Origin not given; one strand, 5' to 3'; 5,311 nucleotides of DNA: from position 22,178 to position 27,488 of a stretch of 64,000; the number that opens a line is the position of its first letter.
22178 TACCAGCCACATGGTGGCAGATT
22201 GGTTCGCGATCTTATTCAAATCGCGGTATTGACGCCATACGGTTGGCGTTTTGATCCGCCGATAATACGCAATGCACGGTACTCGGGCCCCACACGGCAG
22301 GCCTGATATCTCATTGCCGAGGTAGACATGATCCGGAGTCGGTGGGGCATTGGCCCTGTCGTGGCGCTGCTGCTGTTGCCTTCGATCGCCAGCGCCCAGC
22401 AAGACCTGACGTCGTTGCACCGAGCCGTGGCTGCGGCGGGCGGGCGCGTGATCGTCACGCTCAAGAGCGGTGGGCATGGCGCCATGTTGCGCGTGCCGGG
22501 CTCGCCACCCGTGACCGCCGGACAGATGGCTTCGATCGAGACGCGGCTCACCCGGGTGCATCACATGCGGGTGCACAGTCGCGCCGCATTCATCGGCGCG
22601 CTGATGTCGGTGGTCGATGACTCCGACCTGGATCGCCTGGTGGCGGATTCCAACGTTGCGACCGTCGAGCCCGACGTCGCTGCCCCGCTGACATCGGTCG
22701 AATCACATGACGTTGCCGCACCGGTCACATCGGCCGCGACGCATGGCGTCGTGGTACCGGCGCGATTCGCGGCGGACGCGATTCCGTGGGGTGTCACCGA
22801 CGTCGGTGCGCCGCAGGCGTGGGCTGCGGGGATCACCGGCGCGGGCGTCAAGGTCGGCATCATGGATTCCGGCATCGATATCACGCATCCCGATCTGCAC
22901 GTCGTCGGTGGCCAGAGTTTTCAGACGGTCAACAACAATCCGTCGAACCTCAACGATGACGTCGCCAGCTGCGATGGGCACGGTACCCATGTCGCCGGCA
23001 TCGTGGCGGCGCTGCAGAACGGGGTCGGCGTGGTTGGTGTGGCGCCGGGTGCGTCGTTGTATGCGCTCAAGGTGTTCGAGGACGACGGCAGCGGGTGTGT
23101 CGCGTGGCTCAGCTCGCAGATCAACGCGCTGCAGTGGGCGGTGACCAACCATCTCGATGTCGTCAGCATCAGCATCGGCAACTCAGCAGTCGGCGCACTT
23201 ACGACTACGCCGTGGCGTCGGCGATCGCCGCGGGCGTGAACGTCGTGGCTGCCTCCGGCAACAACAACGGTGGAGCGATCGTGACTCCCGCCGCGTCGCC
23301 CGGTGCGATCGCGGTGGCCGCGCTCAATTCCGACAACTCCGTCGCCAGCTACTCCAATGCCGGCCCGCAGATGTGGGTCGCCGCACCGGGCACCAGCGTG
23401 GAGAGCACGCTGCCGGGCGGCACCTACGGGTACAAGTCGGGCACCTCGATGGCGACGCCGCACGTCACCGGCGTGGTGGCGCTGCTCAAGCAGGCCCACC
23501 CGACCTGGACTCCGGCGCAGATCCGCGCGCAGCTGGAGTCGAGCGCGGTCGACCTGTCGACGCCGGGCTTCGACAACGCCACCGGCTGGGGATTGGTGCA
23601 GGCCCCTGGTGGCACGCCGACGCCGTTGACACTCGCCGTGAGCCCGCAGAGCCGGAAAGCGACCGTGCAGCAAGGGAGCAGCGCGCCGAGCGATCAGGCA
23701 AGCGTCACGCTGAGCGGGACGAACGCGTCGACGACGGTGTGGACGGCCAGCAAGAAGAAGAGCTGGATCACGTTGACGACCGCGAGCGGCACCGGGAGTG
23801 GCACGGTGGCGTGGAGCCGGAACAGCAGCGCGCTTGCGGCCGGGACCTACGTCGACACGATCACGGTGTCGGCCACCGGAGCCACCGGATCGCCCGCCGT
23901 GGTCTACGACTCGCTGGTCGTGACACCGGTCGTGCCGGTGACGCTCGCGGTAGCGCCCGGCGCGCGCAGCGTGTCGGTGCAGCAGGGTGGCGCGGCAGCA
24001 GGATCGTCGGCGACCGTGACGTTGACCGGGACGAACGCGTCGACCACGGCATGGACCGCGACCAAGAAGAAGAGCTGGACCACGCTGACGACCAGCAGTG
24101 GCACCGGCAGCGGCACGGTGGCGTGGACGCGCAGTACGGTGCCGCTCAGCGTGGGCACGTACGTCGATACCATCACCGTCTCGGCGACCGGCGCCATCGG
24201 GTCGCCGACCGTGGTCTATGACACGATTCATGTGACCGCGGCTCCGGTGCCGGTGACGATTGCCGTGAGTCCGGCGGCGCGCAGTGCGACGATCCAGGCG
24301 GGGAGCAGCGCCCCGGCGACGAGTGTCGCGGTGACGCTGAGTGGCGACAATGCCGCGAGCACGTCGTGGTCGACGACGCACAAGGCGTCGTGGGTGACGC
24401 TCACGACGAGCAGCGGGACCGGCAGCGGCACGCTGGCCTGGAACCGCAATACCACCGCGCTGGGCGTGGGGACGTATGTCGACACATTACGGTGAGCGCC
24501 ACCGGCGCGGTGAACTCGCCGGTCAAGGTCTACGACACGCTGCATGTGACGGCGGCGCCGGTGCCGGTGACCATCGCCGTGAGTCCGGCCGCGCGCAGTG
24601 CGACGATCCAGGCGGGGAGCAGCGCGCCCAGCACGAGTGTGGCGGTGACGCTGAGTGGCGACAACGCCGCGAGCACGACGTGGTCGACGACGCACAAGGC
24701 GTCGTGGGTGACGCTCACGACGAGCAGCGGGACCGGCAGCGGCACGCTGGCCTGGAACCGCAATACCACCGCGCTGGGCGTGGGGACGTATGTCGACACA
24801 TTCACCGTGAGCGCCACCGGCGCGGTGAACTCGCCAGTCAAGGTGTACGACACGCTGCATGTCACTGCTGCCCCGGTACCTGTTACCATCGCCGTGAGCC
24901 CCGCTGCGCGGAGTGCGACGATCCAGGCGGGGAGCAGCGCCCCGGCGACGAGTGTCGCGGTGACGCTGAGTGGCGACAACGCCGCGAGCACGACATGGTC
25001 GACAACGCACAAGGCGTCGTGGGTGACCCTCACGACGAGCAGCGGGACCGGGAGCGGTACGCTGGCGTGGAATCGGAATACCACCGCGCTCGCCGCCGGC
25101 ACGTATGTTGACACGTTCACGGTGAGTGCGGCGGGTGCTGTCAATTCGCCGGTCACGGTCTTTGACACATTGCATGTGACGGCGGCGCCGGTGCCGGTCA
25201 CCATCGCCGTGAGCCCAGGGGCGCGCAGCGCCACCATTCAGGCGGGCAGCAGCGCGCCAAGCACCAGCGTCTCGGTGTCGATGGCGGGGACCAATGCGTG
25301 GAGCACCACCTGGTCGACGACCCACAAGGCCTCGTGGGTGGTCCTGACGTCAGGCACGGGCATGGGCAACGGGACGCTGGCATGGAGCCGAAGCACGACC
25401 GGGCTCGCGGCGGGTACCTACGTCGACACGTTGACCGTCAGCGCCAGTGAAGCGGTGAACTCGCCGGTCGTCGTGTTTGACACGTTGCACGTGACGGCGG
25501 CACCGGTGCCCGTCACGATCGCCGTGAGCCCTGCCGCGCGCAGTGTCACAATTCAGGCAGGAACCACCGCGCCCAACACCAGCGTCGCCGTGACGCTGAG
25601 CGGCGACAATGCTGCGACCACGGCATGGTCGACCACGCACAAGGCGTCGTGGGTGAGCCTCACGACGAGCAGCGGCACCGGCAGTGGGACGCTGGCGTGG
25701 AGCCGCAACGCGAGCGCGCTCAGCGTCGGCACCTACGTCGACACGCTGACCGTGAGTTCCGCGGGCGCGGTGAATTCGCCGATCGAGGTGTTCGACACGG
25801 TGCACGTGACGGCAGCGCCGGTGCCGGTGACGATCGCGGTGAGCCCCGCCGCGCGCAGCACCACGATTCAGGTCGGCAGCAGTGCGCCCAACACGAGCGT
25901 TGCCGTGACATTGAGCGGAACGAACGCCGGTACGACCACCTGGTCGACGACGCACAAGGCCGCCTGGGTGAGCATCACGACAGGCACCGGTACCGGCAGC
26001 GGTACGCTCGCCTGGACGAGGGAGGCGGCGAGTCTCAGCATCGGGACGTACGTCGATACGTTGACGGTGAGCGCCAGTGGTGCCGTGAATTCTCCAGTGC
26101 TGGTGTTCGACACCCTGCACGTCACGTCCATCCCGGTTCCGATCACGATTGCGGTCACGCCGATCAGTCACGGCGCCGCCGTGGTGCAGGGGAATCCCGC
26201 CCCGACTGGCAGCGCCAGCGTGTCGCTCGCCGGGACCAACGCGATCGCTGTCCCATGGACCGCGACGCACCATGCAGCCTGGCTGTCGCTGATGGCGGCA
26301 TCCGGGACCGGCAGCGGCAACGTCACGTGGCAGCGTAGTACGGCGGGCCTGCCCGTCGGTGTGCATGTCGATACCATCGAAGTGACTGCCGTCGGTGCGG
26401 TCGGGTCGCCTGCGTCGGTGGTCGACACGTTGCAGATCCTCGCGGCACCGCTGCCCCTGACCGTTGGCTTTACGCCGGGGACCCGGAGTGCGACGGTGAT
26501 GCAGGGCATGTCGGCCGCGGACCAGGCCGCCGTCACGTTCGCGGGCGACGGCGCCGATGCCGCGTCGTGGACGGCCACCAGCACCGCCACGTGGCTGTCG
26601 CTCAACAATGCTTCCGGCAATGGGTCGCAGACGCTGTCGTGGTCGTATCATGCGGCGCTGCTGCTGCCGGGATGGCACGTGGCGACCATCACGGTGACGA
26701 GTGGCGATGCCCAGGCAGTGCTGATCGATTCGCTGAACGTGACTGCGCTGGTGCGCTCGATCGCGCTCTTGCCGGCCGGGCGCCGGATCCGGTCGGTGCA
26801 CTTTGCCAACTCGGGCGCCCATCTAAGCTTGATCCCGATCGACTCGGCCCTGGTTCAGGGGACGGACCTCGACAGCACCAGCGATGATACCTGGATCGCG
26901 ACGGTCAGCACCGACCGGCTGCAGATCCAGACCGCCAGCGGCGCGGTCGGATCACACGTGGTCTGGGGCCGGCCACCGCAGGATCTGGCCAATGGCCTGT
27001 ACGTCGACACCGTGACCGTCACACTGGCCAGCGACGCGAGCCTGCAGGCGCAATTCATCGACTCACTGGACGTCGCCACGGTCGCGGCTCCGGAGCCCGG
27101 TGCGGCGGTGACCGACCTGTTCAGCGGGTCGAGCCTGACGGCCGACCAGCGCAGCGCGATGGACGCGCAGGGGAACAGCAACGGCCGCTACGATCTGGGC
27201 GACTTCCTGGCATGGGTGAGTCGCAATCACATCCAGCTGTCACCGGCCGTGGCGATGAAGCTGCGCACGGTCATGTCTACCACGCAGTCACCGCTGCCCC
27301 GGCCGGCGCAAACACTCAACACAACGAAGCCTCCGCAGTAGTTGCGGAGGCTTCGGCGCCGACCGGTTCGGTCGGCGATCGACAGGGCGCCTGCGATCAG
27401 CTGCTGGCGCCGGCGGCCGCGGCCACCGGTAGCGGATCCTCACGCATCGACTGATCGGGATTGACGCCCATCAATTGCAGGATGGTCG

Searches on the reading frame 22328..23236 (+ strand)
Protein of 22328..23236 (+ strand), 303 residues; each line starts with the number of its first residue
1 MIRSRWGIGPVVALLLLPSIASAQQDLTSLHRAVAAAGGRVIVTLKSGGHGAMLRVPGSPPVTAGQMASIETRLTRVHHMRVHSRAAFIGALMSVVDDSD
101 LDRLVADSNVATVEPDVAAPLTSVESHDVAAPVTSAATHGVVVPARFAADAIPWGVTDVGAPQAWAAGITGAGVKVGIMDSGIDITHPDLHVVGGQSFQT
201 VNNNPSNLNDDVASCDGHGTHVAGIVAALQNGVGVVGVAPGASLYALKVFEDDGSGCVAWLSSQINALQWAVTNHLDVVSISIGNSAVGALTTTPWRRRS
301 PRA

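Call 14: search_protein_families(library=pfam, proteins=[window:22328-23236:+], max_evalue=0.01)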
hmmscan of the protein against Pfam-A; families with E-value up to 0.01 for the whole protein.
window:22328-23236:+ (303 aa): 1 family
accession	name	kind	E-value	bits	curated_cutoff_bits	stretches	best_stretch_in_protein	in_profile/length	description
PF00082.27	Peptidase_S8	-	2.4e-25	89.9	21.8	1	171-285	1-120/288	Subtilase family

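Call 70: search_protein_families(library=ncbifam, proteins=[window:22328-23236:+], max_evalue=0.01)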
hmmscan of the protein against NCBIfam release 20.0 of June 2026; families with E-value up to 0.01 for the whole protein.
window:22328-23236:+ (303 aa): 6 families
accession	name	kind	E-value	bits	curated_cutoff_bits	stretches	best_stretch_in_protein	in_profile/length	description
TIGR03921.1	T7SS_mycosin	equivalog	2.7e-19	69.5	278.75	1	161-285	3-125/353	type VII secretion-associated serine protease mycosin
NF051851.1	AtpSerPepEprS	equivalog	7.6e-16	57.3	1700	1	146-253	41-153/988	autotransporter serine peptidase EprS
NF049966.1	QH_SP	equivalog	2.1e-08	33.8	165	1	175-285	1-97/219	subtilisin-like serine protease QhpE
NF040553.1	SGO_0316_fam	subfamily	1.4e-05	22.9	1400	1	204-287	344-433/1486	SGO_0316/SGO_0317 family LPXTG-anchored serine peptidase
NF033595.1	denti_PrtP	equivalog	4.3e-05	22.3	300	1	106-239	122-272/606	dentilisin complex serine proteinase subunit PrtP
NF040809.1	germ_prot_CspBA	exception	0.0023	15.6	1250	0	169-195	649-675/1099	bifunctional germination protease/germinant receptor pseudoprotease CspBA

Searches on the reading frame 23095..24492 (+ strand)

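Call 70: search_protein_families(library=ncbifam, proteins=[window:23095-24492:+], max_evalue=0.01)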
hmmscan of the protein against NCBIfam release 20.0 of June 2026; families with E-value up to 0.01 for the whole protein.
window:23095-24492:+ (466 aa): 7 families
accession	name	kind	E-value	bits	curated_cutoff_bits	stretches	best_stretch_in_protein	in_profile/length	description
TIGR03921.1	T7SS_mycosin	equivalog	1.1e-28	100.4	278.75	1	26-204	128-311/353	type VII secretion-associated serine protease mycosin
NF033595.1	denti_PrtP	equivalog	1.7e-20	73.2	300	1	36-169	354-497/606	dentilisin complex serine proteinase subunit PrtP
TIGR03895.1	protease_PatA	subfamily_domain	2.7e-14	52.8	421.05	1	32-152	74-201/606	PatA/PatG family cyanobactin maturation protease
NF051851.1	AtpSerPepEprS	equivalog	5.8e-09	34.6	1700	1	71-206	256-397/988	autotransporter serine peptidase EprS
NF040553.1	SGO_0316_fam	subfamily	9.4e-09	33.5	1400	1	95-160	671-740/1486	SGO_0316/SGO_0317 family LPXTG-anchored serine peptidase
NF049966.1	QH_SP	equivalog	3.4e-08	33.1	165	1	34-151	102-211/219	subtilisin-like serine protease QhpE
NF040809.1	germ_prot_CspBA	exception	1.4e-07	29.6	1250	1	95-133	436-474/1099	bifunctional germination protease/germinant receptor pseudoprotease CspBA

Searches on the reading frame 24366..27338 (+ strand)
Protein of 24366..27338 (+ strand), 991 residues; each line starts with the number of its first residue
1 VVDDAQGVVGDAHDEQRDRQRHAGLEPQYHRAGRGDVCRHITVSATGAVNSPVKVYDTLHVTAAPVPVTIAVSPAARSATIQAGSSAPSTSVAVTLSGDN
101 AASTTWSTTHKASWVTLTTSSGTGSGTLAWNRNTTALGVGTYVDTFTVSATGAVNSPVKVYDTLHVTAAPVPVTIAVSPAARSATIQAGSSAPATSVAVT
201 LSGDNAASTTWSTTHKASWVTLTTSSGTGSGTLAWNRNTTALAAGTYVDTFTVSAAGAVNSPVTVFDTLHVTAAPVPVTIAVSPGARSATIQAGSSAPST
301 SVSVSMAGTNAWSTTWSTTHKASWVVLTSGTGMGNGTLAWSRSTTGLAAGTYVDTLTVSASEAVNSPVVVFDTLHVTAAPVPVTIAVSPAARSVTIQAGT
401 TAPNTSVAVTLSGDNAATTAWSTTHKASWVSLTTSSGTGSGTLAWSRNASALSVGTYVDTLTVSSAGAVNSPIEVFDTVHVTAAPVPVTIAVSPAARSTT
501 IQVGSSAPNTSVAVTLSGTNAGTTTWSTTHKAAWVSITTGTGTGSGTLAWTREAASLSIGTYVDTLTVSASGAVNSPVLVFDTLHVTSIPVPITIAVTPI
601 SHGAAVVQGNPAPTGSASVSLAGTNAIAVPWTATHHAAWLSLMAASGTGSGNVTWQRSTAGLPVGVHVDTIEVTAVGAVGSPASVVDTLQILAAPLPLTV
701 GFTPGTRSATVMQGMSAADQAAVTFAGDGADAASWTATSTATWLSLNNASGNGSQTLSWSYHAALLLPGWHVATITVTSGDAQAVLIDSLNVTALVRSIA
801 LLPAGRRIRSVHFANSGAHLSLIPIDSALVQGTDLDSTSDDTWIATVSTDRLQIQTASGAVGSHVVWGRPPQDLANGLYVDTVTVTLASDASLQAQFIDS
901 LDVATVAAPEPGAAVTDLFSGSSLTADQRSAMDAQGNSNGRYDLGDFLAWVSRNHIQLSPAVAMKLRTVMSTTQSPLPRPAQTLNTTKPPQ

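Call 14: search_protein_families(library=pfam, proteins=[window:24366-27338:+], max_evalue=0.01)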
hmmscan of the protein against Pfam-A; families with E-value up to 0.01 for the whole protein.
window:24366-27338:+ (991 aa): 1 family
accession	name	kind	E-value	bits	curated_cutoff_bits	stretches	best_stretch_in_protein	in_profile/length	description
PF19190.6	BACON_2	-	3.8e-18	65.6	25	2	710-760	10-62/94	Viral BACON domain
